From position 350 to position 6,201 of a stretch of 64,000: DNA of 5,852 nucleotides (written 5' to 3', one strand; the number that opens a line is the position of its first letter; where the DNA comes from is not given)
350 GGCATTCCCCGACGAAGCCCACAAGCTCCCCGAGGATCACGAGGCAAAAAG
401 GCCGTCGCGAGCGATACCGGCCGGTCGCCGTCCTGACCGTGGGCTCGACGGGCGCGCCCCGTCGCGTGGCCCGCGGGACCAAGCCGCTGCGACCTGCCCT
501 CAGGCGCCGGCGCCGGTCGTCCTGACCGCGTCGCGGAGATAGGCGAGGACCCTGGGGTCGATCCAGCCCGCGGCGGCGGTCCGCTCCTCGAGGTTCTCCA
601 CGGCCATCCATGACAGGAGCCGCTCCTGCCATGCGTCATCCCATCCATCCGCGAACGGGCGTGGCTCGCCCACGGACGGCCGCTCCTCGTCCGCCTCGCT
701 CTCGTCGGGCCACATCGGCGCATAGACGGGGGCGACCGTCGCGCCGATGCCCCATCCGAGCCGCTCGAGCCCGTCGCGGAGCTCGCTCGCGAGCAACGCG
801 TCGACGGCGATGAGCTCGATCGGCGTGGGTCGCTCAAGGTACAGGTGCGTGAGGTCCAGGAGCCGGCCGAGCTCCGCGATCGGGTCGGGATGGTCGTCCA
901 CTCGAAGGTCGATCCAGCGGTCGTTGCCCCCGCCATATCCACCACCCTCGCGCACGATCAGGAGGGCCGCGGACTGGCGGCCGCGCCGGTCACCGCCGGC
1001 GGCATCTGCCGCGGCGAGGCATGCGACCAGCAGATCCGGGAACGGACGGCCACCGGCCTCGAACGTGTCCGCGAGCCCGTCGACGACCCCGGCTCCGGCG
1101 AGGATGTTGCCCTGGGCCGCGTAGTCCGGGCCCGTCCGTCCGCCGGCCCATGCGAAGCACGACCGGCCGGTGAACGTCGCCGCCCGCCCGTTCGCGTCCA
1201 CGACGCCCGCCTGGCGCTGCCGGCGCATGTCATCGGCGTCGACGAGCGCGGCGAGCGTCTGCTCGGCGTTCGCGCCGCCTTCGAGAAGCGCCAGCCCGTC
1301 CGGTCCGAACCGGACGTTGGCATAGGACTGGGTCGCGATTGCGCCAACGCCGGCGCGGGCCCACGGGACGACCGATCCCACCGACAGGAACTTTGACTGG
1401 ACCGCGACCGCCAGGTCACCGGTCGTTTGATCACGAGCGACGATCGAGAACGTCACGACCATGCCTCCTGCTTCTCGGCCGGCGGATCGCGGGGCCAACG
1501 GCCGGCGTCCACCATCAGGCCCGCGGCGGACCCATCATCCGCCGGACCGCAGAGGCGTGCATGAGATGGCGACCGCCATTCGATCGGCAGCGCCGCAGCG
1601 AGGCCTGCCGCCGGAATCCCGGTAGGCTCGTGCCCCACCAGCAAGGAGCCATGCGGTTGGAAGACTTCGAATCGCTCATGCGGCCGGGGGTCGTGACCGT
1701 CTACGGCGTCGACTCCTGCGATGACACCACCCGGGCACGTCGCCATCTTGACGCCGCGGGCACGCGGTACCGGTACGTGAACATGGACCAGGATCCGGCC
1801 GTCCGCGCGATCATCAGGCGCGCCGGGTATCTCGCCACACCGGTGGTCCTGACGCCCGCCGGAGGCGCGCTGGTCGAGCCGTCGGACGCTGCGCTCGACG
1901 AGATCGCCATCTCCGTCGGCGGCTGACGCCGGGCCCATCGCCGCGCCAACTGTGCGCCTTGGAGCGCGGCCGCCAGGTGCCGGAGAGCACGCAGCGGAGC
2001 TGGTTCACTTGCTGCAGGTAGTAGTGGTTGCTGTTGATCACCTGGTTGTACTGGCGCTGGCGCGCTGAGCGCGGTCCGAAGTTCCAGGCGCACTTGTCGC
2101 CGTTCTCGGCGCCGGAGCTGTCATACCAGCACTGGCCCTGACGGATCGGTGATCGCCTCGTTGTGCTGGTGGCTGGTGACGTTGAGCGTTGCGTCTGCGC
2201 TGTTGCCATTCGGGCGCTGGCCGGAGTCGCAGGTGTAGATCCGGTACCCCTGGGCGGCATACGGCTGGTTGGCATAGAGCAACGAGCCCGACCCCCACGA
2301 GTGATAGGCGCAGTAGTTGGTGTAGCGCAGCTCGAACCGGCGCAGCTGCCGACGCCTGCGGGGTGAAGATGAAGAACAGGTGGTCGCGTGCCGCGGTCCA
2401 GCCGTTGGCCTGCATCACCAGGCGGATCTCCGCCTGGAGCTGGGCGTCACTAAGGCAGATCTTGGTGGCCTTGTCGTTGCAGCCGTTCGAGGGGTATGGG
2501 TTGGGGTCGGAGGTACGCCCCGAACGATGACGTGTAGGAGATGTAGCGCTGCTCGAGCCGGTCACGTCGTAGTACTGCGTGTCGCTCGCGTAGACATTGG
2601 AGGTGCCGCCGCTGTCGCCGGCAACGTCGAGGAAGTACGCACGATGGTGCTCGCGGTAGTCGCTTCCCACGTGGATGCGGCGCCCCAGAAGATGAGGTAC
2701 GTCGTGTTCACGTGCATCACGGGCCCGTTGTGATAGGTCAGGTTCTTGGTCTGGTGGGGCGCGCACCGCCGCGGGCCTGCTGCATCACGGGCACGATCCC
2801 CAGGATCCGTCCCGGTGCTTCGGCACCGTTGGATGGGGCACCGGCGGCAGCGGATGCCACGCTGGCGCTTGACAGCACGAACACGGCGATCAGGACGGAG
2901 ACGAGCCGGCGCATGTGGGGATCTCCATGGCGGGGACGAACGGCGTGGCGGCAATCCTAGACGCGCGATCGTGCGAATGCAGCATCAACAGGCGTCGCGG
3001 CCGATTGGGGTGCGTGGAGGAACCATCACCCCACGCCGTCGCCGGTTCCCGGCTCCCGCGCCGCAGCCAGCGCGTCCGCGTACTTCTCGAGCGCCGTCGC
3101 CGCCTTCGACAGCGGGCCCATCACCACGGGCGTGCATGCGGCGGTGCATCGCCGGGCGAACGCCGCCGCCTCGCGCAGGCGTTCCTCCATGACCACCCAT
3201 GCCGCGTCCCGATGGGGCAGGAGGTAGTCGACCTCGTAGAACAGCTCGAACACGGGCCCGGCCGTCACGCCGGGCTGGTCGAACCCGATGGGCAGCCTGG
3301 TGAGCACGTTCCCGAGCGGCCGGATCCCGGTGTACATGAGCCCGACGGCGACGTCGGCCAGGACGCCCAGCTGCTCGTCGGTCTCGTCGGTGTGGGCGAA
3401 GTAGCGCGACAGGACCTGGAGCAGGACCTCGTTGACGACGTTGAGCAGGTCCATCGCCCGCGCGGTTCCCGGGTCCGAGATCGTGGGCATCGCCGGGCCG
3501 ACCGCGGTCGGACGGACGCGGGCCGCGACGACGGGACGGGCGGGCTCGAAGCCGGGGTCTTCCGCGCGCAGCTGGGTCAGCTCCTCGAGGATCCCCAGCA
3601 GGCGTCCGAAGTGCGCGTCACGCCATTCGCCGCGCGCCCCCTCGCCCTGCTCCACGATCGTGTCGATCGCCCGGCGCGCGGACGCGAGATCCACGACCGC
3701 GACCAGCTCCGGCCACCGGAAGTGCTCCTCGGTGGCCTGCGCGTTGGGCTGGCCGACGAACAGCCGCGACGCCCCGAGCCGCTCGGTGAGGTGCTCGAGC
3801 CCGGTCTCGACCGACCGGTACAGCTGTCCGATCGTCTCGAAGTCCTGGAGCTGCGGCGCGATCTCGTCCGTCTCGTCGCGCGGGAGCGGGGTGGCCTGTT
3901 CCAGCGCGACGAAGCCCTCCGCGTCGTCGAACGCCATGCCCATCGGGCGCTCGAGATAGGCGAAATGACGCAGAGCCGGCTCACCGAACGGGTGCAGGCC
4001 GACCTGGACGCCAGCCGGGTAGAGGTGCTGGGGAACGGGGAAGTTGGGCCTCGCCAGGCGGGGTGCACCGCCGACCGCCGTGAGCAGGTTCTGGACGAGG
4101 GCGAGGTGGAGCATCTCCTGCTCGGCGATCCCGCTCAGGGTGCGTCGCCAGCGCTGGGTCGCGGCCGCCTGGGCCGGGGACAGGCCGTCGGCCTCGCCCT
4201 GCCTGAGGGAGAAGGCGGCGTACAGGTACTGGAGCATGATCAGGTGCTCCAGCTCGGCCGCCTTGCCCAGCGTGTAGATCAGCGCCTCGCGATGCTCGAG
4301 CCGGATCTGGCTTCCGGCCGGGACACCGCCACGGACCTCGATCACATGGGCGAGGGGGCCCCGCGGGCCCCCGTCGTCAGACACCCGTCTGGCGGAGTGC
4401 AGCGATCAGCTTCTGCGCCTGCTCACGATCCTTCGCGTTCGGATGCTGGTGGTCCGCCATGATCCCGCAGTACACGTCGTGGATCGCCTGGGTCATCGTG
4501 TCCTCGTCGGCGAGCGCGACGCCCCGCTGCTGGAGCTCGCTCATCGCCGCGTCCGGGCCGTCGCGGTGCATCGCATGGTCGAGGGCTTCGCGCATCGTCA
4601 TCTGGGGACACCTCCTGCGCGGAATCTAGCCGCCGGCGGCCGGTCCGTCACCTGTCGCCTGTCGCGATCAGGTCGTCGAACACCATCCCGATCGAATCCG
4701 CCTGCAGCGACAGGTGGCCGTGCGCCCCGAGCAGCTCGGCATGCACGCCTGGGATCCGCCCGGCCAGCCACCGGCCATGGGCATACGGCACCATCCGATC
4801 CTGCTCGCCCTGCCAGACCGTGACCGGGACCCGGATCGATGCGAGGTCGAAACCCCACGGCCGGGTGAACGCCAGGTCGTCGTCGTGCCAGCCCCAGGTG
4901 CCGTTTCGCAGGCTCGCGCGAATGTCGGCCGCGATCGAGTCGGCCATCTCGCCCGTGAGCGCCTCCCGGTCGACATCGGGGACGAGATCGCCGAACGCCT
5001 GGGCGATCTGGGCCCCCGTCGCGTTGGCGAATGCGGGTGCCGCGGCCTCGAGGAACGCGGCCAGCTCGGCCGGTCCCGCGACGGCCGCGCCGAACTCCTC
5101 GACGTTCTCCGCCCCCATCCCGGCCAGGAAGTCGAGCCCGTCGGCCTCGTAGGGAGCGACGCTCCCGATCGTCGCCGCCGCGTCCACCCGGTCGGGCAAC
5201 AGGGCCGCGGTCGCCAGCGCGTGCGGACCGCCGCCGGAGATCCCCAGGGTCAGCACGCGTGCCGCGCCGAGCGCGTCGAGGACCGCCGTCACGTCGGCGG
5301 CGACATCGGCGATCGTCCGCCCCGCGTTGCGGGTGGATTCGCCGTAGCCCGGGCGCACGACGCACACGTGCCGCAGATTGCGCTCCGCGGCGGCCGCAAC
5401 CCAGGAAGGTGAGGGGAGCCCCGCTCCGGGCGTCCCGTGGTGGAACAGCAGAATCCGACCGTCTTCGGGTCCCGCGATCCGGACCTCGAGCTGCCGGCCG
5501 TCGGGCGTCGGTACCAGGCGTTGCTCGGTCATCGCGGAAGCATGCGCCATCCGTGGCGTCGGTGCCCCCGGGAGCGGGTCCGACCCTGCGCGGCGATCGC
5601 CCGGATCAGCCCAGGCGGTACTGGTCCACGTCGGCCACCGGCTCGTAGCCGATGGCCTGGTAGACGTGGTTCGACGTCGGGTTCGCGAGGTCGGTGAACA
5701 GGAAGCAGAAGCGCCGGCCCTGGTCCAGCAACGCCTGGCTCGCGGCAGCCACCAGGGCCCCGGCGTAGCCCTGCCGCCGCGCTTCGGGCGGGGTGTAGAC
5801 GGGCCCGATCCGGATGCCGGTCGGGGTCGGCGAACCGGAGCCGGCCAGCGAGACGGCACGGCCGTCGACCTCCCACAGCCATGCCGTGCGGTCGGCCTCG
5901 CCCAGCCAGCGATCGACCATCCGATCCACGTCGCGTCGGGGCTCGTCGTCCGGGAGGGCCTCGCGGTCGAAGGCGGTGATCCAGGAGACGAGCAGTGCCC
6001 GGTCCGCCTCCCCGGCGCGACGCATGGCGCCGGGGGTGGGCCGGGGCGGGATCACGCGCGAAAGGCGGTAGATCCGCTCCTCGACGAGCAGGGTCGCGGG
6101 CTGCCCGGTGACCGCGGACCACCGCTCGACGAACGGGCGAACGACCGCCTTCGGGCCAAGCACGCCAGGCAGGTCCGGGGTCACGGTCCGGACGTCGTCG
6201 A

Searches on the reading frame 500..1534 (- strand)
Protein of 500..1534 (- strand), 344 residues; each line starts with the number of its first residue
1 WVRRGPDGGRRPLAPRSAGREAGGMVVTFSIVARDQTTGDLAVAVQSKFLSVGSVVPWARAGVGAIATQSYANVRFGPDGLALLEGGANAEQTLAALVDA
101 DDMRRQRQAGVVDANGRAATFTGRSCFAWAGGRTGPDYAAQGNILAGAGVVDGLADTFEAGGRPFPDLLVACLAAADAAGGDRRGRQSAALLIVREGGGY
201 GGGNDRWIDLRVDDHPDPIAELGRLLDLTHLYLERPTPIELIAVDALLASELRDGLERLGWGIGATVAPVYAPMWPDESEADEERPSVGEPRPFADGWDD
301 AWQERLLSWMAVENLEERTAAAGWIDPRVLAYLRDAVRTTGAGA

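Call 91: search_protein_families(library=pfam, proteins=[window:500-1534:-], max_evalue=0.00001)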
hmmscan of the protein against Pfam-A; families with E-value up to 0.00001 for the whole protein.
window:500-1534:- (344 aa): 2 families
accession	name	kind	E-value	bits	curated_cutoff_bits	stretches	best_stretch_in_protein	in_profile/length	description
PF06267.17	DUF1028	-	2.7e-74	249.6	26.2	1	28-222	1-193/193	Family of unknown function (DUF1028)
PF08823.16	PG_binding_2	-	5.9e-08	33.3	21.1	1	293-333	34-74/74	Putative peptidoglycan binding domain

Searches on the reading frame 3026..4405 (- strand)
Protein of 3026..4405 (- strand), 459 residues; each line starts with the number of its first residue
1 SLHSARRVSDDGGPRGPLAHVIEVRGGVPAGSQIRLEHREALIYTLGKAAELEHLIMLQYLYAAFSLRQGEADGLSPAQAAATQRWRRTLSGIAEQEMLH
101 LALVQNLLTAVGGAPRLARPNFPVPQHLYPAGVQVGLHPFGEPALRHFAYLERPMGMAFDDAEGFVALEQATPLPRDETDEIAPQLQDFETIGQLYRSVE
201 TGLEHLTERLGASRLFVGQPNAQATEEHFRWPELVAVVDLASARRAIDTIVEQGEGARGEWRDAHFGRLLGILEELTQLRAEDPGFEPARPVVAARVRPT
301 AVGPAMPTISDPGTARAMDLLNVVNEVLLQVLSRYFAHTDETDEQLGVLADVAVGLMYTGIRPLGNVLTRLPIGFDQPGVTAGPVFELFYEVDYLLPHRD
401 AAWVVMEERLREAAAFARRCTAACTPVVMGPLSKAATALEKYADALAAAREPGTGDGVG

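Call 91: search_protein_families(library=pfam, proteins=[window:3026-4405:-], max_evalue=0.00001)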
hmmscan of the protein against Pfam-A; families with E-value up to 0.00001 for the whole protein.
window:3026-4405:- (459 aa): 1 family
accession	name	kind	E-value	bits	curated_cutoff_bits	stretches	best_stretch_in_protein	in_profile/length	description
PF12902.13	Ferritin-like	-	2.6e-46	158.7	22.3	1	47-269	2-216/221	Ferritin-like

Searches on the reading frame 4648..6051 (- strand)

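Call 91: search_protein_families(library=pfam, proteins=[window:4648-6051:-], max_evalue=0.00001)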
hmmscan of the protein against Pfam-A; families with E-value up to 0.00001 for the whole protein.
window:4648-6051:- (467 aa): 1 family
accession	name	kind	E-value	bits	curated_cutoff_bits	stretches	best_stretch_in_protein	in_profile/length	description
PF00561.26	Abhydrolase_1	-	2.1e-20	73.9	25.8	1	200-447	2-239/245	alpha/beta hydrolase fold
